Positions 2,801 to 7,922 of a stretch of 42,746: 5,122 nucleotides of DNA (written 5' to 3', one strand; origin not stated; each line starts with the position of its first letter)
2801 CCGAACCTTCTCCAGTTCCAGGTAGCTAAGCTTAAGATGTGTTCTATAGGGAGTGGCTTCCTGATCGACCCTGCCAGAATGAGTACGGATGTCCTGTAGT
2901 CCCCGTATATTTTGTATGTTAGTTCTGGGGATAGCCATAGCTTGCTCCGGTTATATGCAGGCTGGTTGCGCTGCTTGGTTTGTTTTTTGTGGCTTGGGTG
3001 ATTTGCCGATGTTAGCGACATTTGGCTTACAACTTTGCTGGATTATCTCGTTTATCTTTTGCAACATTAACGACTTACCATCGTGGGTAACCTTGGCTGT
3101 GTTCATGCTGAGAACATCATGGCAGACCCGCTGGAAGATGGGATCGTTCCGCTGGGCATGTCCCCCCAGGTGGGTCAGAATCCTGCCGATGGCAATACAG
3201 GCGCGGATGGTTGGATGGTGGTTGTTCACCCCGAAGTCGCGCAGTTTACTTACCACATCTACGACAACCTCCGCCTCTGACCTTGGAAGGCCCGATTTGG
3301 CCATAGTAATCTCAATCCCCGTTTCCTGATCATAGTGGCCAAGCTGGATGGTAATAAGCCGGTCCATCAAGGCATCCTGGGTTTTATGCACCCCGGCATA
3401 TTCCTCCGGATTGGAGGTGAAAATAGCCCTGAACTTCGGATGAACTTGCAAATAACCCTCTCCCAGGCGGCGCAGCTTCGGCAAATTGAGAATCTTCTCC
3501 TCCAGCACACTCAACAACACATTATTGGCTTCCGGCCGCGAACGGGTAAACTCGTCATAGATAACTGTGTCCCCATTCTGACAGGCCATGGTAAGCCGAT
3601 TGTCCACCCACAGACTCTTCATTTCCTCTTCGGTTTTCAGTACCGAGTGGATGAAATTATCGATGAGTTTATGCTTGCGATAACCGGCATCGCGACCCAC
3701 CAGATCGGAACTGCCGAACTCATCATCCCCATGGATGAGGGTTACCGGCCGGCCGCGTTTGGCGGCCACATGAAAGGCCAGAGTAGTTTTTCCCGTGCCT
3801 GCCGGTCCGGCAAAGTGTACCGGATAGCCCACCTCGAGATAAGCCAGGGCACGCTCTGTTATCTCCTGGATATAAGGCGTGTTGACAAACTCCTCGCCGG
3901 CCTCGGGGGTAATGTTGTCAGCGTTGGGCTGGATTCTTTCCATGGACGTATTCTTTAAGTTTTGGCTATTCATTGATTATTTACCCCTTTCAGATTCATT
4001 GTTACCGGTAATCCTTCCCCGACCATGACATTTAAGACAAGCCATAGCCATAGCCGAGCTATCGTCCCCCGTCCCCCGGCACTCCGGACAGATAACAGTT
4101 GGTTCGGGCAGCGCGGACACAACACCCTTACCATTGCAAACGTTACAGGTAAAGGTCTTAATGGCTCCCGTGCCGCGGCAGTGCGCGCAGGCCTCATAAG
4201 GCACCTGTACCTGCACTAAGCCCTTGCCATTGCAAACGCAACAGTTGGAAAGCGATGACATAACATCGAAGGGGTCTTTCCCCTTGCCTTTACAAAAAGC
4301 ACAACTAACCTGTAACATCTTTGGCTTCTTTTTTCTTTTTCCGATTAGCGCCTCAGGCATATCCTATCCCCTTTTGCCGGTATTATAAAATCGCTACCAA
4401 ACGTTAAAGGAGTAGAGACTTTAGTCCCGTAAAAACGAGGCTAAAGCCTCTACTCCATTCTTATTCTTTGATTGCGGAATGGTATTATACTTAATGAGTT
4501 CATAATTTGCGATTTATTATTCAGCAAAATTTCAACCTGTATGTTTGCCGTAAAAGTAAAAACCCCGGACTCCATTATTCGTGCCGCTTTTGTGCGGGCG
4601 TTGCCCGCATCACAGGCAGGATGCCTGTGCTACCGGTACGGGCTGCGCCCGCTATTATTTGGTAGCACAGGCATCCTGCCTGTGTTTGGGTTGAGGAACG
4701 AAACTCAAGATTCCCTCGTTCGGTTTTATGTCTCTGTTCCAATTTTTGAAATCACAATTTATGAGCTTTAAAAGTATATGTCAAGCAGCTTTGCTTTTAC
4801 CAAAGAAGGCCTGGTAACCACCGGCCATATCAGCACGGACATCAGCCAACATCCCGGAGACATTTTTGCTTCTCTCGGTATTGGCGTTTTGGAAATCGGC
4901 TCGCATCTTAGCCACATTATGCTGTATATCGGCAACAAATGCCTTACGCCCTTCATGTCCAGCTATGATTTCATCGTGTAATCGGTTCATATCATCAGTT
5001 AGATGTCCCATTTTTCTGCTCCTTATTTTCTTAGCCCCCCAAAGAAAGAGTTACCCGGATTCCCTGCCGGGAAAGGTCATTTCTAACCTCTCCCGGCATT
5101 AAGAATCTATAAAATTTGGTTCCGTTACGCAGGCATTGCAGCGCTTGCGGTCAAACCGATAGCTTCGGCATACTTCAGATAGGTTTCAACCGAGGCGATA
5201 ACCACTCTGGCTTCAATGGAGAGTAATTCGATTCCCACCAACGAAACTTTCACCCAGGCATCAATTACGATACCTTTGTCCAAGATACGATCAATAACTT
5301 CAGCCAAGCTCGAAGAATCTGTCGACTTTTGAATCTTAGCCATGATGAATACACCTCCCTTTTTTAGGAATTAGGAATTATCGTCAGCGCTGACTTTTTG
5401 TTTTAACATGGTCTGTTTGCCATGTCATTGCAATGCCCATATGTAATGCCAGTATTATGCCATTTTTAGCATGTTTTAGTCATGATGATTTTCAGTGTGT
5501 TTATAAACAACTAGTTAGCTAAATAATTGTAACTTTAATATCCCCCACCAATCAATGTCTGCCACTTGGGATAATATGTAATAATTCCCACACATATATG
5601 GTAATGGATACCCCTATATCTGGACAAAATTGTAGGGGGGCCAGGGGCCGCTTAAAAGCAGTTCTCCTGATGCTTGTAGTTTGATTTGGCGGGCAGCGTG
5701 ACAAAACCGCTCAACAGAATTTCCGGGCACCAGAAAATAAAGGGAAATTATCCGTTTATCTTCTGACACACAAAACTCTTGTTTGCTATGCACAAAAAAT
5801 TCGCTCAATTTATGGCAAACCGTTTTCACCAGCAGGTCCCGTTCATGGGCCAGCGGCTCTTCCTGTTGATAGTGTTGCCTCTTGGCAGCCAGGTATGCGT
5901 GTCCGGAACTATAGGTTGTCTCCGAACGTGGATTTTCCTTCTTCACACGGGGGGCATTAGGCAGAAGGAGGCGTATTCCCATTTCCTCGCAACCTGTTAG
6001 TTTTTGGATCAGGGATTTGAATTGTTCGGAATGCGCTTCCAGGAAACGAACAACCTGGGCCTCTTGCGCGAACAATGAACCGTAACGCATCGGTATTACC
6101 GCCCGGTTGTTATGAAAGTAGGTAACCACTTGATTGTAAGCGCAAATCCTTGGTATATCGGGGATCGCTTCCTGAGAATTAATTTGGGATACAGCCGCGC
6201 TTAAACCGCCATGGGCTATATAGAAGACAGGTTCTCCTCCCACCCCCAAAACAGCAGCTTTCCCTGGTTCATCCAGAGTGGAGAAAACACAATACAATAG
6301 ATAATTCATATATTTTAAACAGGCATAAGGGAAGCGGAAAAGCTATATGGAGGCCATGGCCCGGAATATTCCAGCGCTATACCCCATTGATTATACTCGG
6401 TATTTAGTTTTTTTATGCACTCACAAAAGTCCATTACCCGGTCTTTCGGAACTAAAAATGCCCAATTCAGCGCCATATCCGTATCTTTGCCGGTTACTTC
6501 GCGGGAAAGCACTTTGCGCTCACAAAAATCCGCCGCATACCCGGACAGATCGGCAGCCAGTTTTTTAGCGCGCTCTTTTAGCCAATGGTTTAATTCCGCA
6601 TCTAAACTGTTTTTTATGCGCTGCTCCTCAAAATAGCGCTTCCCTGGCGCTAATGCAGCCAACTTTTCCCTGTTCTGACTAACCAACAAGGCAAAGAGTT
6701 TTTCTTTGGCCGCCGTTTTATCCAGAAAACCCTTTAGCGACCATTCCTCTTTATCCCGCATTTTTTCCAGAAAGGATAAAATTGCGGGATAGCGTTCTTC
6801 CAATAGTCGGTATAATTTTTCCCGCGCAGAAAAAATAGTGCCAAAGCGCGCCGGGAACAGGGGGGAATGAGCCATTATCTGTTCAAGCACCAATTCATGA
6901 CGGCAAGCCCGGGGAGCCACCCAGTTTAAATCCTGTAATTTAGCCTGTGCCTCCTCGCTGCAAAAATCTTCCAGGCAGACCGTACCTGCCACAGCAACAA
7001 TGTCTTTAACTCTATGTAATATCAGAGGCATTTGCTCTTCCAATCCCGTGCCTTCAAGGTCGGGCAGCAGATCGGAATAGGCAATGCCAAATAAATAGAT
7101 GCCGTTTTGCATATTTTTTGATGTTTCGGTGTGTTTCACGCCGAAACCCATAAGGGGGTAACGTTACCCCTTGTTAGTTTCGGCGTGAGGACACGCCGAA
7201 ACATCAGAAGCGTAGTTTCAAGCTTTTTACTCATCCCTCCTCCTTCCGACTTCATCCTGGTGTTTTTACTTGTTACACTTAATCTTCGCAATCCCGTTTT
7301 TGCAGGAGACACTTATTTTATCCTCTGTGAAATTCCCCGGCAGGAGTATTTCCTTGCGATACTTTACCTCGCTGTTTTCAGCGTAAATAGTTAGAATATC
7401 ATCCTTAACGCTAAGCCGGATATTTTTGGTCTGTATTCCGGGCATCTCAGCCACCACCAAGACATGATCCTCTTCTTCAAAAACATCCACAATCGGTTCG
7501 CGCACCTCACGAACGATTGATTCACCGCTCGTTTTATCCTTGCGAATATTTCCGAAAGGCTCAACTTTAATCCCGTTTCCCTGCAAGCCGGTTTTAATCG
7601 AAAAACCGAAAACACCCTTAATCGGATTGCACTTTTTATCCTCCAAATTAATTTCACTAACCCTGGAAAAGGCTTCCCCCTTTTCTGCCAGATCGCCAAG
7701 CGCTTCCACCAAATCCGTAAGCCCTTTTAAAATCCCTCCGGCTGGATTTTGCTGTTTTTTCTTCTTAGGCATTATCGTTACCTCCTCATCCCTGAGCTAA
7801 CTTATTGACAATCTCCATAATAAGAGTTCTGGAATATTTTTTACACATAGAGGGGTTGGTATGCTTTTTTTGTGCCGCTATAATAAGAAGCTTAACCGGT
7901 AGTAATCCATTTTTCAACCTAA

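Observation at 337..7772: Non-canonical gas-vesicle gene cluster: gvpA, gvpN, three gvpF/L, gvpG and Hsp20, but no visible gvpJ/K/M, plus several unassigned accessory genes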

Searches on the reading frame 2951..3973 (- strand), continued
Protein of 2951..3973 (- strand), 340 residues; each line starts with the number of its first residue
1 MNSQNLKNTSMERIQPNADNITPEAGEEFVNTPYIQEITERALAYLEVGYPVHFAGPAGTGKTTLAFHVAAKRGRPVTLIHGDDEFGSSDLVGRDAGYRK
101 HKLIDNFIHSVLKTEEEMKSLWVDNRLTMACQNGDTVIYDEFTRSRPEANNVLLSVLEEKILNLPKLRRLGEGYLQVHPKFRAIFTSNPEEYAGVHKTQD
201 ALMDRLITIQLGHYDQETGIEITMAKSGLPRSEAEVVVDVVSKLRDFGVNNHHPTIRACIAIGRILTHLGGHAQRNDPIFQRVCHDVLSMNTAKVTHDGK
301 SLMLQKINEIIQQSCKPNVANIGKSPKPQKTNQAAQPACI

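Call 53: list_cluster_members(proteins=[P0121, window:2951-3973:-, window:5125-5343:-, window:337-648:-, window:788-1534:-, window:2612-2938:-, window:3977-4360:-, window:1999-2367:-, window:1628-1825:-, window:4781-5011:-])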
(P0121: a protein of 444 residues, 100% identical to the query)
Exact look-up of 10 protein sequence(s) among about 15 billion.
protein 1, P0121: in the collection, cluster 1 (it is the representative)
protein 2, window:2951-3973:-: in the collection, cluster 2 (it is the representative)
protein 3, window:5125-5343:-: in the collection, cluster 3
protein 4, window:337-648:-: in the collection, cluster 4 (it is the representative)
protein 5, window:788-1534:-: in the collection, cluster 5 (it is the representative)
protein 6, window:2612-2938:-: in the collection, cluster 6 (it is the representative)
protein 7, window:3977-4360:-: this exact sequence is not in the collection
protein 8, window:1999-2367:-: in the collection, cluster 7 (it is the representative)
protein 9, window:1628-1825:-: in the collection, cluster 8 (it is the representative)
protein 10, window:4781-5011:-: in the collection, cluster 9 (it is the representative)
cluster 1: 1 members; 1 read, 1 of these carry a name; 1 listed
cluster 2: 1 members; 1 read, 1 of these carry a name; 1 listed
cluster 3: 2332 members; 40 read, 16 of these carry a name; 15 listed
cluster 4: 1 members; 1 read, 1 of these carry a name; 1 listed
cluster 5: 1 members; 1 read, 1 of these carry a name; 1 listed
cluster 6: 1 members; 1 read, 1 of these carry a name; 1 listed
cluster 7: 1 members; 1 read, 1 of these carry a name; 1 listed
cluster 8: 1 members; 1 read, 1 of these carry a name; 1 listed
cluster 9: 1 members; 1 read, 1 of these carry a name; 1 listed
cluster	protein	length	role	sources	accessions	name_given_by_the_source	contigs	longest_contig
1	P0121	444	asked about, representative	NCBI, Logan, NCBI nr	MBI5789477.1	MAG: signal recognition particle protein [Candidatus Schekmanbacteria bacterium] | signal recognition particle protein [Candidatus Schekmanbacteria bacterium]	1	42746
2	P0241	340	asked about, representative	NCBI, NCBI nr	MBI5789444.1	MAG: gas vesicle protein GvpN [Candidatus Schekmanbacteria bacterium] | gas vesicle protein GvpN [Candidatus Schekmanbacteria bacterium]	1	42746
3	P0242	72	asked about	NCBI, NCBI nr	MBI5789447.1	MAG: gas vesicle structural protein GvpA [Candidatus Schekmanbacteria bacterium] | gas vesicle structural protein GvpA [Candidatus Schekmanbacteria bacterium]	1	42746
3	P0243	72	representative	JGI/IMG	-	gas vesicle structural protein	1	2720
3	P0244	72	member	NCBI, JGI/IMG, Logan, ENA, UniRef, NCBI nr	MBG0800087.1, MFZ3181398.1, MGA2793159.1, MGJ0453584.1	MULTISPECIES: gas vesicle structural protein GvpA [Hyphomicrobiales] | hypothetical protein | Gas vesicle protein A n=2 Tax=Hyphomicrobiales TaxID=356 RepID=A0A3M9XU75_9HYPH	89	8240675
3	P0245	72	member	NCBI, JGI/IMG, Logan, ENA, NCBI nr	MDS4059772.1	MAG: gas vesicle structural protein GvpA [Candidatus Contendobacter sp.] | gas vesicle structural protein GvpA [Candidatus Contendobacter sp.]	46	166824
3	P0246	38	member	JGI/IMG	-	hypothetical protein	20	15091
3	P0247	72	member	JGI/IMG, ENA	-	hypothetical protein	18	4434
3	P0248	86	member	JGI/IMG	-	hypothetical protein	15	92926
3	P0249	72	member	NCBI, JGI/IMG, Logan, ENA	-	gas vesicle structural protein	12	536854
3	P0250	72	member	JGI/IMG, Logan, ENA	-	hypothetical protein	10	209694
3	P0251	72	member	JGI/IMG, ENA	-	4-hydroxy-3-methylbut-2-enyl diphosphate reductase IspH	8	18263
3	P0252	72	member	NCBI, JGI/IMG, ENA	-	hypothetical protein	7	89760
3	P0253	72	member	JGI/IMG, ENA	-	hypothetical protein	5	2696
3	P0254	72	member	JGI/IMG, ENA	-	4-hydroxy-3-methylbut-2-enyl diphosphate reductase IspH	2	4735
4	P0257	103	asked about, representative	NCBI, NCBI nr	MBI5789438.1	MAG: gas vesicle protein GvpG [Candidatus Schekmanbacteria bacterium] | gas vesicle protein GvpG [Candidatus Schekmanbacteria bacterium]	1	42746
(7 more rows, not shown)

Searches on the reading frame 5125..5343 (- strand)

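Call 3: search_protein_families(library=pfam, max_evalue=1, proteins=[window:5125-5343:-])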
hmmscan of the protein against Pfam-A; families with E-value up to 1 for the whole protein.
window:5125-5343:- (72 aa): 1 family
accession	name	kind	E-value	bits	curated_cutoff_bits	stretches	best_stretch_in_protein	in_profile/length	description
PF00741.23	Gas_vesicle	-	2.4e-17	63.2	25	1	12-50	1-39/39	Gas vesicle protein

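Call 9: search_protein_families(library=ncbifam, max_evalue=1, proteins=[window:5125-5343:-])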
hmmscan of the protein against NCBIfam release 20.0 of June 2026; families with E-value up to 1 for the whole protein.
window:5125-5343:- (72 aa): 5 families
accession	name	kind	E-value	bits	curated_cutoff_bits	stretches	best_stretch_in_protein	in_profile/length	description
NF006874.0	PRK09371.1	subfamily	1.5e-40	137.1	100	1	3-71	2-70/71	gas vesicle structural protein GvpA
NF046092.1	halo_gas_GvpA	exception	3.2e-29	100.9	112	1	9-66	2-59/64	gas vesicle protein GvpA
NF006872.0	PRK09368.1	subfamily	7.7e-27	94.1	151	1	5-62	9-66/143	gas vesicle structural protein GvpA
NF046090.2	halo_gas_GvpJ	exception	7.7e-13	48.3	125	1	9-59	4-54/73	gas vesicle protein GvpJ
NF046091.2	halo_gas_GvpM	exception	2e-07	30.6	109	1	8-58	6-56/67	gas vesicle protein GvpM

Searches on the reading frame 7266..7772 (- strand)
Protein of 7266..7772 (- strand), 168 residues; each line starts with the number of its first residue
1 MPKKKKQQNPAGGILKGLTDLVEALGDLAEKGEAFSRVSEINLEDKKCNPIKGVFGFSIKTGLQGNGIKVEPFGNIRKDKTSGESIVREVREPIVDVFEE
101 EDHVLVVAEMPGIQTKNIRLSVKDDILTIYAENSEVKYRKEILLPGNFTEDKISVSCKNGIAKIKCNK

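Call 4: search_protein_families(library=pfam, max_evalue=1, proteins=[window:7266-7772:-])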
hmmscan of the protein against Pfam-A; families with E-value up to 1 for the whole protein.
window:7266-7772:- (168 aa): 3 families
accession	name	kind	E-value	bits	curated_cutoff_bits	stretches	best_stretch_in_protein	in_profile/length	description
PF00011.27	HSP20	-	1.9e-07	31.5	20.8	1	97-167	2-86/102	Hsp20/alpha crystallin family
PF17886.7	ArsA_HSP20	-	0.0026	17.7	22.5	1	102-160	2-57/63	HSP20-like domain found in ArsA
PF02768.20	DNA_pol3_beta_3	-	0.056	13.7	27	1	115-145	34-64/121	DNA polymerase III beta subunit, C-terminal domain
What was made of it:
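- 7266..7772 (-): hsp20, a small heat-shock protein and the first gene of the cluster on this contig. PF00011, 31.5 bits (call 4).
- Checked: Hsp20, 7266-7772: PF00011, 31.5 bits (call 4).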

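Call 9: search_protein_families(library=ncbifam, max_evalue=1, proteins=[window:7266-7772:-])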
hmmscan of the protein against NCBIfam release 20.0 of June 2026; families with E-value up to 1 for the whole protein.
window:7266-7772:- (168 aa): 3 families
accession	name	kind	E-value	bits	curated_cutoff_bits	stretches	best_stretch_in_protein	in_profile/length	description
NF041800.1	Hsp20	equivalog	4.6e-35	120.6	140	1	35-167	22-148/162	archaeal heat shock protein Hsp20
NF041799.1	Hsp14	equivalog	1.4e-09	37.9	100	1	89-141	15-67/118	archaeal heat shock protein Hsp14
NF042420.1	Hsp18_Clos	equivalog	8.4e-07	29.1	195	1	95-138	45-88/147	heat shock protein Hsp18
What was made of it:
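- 7266..7772 (-): NF041800, 120.6 bits, below its cut-off of 140 (call 9).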
